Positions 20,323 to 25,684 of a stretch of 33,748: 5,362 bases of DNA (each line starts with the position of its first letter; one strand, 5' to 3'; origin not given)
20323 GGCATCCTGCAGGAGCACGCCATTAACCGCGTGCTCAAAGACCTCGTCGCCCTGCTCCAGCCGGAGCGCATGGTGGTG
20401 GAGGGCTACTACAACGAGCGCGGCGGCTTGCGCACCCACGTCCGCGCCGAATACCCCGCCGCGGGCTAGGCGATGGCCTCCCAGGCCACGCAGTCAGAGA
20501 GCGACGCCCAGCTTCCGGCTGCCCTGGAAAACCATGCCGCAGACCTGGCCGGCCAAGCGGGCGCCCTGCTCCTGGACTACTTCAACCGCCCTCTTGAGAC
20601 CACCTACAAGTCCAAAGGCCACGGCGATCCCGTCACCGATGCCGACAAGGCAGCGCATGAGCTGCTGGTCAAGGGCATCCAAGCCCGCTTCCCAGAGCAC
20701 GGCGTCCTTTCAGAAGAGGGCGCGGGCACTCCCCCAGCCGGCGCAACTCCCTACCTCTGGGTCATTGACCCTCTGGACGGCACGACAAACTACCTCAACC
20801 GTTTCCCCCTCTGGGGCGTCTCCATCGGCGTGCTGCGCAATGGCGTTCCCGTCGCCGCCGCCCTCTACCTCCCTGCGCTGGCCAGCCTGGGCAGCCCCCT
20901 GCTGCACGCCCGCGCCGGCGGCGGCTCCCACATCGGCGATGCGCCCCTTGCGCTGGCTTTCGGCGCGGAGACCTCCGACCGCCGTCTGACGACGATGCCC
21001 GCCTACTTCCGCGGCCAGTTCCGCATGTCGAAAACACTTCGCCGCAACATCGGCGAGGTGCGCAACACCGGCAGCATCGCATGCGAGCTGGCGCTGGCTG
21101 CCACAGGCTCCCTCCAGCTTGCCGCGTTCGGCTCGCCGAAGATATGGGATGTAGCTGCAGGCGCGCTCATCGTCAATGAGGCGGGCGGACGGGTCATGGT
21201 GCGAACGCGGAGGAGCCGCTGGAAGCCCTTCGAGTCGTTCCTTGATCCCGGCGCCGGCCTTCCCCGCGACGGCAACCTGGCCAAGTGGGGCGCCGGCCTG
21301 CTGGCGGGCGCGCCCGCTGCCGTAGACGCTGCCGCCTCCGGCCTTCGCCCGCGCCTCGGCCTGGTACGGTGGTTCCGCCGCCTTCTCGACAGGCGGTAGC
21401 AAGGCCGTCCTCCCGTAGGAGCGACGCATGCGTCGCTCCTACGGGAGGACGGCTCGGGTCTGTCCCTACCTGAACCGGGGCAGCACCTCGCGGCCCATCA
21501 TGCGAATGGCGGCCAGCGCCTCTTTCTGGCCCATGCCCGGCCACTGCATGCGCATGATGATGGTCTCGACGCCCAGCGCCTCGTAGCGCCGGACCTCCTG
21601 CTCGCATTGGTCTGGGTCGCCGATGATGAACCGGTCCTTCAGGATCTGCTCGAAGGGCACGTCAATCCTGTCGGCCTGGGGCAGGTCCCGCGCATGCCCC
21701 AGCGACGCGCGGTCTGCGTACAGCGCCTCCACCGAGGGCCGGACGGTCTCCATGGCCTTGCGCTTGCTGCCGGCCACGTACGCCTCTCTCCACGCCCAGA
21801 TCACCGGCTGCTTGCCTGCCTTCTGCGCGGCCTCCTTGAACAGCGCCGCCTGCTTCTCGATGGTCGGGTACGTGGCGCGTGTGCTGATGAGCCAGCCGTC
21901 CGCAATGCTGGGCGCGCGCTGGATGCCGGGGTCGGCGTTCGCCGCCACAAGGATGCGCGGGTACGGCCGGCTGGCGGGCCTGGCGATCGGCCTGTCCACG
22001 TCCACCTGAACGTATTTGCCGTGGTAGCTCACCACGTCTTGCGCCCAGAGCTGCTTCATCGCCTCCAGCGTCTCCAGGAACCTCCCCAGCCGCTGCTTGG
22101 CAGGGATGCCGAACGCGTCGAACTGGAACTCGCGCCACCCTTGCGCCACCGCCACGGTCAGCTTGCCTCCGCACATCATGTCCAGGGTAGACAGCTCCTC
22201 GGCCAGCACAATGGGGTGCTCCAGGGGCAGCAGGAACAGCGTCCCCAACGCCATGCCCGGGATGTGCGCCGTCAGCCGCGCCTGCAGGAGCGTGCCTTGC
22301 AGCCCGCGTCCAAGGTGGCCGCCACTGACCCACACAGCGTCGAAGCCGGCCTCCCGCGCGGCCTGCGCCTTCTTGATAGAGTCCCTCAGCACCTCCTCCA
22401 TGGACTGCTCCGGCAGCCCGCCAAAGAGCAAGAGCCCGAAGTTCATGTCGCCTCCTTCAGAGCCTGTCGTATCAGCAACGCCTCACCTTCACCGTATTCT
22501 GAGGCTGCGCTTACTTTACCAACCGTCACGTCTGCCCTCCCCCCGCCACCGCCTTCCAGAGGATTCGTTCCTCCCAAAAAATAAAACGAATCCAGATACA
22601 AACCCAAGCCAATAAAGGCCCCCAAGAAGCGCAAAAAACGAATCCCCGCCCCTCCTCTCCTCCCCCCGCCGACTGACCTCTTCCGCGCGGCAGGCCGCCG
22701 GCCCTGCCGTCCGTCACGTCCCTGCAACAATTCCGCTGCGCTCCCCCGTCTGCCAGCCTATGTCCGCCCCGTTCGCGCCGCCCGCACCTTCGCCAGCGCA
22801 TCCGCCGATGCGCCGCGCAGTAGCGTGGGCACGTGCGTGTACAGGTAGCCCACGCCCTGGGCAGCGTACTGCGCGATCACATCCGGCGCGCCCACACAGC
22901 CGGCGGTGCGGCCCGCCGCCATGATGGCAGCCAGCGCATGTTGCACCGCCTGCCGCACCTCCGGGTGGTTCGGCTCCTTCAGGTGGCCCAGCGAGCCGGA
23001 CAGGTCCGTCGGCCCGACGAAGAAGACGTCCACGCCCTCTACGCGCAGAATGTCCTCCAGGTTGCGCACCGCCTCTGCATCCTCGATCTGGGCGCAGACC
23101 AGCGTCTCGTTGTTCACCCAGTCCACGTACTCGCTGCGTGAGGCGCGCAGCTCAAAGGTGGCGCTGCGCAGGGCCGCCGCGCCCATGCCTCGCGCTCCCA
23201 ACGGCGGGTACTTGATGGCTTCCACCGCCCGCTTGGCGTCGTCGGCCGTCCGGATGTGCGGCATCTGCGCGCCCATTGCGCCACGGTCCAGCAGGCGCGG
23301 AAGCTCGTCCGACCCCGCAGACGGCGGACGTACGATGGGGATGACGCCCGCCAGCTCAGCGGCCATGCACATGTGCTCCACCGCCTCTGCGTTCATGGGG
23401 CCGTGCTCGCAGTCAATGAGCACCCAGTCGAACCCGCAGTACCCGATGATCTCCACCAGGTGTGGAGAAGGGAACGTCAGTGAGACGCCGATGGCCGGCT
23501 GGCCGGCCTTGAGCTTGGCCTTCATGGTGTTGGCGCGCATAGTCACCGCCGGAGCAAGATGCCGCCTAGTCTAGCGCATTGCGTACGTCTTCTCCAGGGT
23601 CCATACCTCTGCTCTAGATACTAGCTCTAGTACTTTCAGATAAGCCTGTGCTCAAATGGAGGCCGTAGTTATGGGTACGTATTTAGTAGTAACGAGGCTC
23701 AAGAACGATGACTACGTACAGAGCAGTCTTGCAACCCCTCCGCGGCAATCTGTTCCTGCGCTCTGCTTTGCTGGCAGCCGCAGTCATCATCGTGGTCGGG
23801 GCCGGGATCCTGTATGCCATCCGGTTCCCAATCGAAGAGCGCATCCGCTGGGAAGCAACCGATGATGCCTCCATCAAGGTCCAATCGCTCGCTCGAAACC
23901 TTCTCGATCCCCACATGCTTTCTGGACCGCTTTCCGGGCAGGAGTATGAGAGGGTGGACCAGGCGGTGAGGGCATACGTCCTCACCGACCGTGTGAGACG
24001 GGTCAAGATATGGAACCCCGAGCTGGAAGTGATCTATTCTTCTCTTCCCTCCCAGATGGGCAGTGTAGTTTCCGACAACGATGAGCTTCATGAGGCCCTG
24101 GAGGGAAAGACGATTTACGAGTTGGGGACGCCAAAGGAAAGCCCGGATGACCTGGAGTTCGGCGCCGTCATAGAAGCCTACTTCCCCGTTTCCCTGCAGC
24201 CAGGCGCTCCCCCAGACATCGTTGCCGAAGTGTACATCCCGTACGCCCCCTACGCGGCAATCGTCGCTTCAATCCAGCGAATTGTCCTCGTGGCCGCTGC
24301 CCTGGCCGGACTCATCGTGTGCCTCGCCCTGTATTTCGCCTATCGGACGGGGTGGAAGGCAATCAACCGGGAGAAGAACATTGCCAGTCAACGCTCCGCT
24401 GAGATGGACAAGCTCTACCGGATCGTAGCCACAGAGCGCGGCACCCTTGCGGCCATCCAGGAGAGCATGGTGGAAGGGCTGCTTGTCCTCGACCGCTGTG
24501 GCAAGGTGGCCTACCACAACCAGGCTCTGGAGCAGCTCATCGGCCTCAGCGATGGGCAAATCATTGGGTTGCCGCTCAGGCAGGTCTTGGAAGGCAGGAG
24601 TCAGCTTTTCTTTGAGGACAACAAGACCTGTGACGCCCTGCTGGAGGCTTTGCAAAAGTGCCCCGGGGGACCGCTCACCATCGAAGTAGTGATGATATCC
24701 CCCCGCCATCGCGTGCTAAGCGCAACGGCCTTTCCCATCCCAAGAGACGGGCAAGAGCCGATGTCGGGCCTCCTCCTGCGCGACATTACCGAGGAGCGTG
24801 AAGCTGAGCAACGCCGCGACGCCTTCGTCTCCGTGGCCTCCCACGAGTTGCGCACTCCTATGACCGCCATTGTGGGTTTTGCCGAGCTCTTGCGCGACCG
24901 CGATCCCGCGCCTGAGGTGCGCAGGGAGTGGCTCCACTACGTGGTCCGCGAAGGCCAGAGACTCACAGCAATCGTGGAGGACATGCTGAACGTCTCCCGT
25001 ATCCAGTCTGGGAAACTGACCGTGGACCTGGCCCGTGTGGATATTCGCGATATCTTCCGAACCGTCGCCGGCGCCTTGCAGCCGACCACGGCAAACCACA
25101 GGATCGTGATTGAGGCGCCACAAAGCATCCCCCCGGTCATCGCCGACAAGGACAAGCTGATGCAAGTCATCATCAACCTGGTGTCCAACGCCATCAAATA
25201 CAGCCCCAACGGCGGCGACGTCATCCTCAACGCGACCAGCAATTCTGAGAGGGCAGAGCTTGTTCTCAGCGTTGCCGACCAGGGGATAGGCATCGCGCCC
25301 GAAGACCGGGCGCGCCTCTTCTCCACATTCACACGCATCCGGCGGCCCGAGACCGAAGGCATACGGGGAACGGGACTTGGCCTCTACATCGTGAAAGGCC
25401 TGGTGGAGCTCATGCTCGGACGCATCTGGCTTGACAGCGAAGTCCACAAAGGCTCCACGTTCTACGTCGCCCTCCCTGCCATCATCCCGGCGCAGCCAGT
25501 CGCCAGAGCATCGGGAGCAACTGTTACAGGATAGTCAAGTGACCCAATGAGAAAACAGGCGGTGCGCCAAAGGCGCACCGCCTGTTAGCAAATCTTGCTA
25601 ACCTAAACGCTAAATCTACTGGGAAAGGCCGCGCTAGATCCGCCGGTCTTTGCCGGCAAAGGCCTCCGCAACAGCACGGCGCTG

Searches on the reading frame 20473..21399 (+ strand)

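Call 8: search_protein_families(library=pfam, proteins=[window:20473-21399:+], max_evalue=0.001)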
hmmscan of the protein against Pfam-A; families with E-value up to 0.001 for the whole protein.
window:20473-21399:+ (308 aa): 1 family
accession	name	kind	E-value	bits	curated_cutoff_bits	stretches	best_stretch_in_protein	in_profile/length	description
PF00459.30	Inositol_P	-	1.9e-49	169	27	1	19-247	6-241/271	Inositol monophosphatase family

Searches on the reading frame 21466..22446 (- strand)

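Call 8: search_protein_families(library=pfam, proteins=[window:21466-22446:-], max_evalue=0.001)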
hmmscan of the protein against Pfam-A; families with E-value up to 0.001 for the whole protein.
window:21466-22446:- (326 aa): 1 family
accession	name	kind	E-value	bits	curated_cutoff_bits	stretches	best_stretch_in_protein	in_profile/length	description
PF00296.26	Bac_luciferase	-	1.6e-40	139.9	27.9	1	1-294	1-313/314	Luciferase-like monooxygenase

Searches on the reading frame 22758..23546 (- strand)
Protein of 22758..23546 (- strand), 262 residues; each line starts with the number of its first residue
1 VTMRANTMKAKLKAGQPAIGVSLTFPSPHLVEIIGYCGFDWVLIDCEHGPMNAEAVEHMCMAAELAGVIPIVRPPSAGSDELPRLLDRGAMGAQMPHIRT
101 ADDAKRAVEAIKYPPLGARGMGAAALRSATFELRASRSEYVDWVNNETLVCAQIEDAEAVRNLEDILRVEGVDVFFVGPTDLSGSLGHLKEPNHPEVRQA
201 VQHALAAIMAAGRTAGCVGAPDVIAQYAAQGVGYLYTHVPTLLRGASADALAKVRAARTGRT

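Call 9: search_protein_families(library=pfam, proteins=[window:22758-23546:-], max_evalue=0.001)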
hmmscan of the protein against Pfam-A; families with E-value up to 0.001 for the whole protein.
window:22758-23546:- (262 aa): 1 family
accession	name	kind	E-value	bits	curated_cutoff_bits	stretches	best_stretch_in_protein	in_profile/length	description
PF03328.21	HpcH_HpaI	-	3.5e-33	115.2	25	1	27-217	10-185/221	HpcH/HpaI aldolase/citrate lyase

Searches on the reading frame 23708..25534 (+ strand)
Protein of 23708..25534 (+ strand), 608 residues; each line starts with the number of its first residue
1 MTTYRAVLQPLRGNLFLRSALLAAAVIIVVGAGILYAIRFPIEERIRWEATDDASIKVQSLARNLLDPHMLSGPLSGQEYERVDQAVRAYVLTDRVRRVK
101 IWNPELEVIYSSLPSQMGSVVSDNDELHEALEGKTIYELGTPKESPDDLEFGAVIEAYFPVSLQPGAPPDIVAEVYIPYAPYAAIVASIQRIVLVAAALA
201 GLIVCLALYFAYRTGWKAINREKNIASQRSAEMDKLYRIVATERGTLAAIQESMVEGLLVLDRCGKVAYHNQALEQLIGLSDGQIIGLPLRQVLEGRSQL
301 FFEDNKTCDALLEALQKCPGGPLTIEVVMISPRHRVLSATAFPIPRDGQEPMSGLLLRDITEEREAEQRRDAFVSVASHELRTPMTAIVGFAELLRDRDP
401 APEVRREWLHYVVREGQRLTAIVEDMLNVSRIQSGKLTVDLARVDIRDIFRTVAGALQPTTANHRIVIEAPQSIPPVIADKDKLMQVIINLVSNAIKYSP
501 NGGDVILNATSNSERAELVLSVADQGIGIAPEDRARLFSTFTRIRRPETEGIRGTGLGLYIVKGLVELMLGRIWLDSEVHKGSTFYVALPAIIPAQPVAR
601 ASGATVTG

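Call 9: search_protein_families(library=pfam, proteins=[window:23708-25534:+], max_evalue=0.001)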
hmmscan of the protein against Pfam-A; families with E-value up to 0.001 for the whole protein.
window:23708-25534:+ (608 aa): 7 families
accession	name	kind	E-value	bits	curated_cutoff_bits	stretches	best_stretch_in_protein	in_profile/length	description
PF02518.31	HATPase_c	-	6.2e-27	94.7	26.4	1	480-591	2-109/111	Histidine kinase-, DNA gyrase B-, and HSP90-like ATPase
PF00512.31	HisKA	-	2.7e-20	72.6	26.9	1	370-435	2-66/66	His Kinase A (phospho-acceptor) domain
PF08448.16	PAS_4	-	7e-09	36.3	23.1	1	252-365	2-110/110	PAS fold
PF13426.13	PAS_9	-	4.8e-06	27.2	27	1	257-362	3-103/103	PAS domain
PF00989.32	PAS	-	1.9e-05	25.1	22.6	1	247-326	3-80/113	PAS fold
PF12860.13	PAS_7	-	5e-05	23.9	27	1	252-368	2-115/115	PAS fold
PF13188.13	PAS_8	-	6.7e-05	23.1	21.8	1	247-306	3-59/65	PAS domain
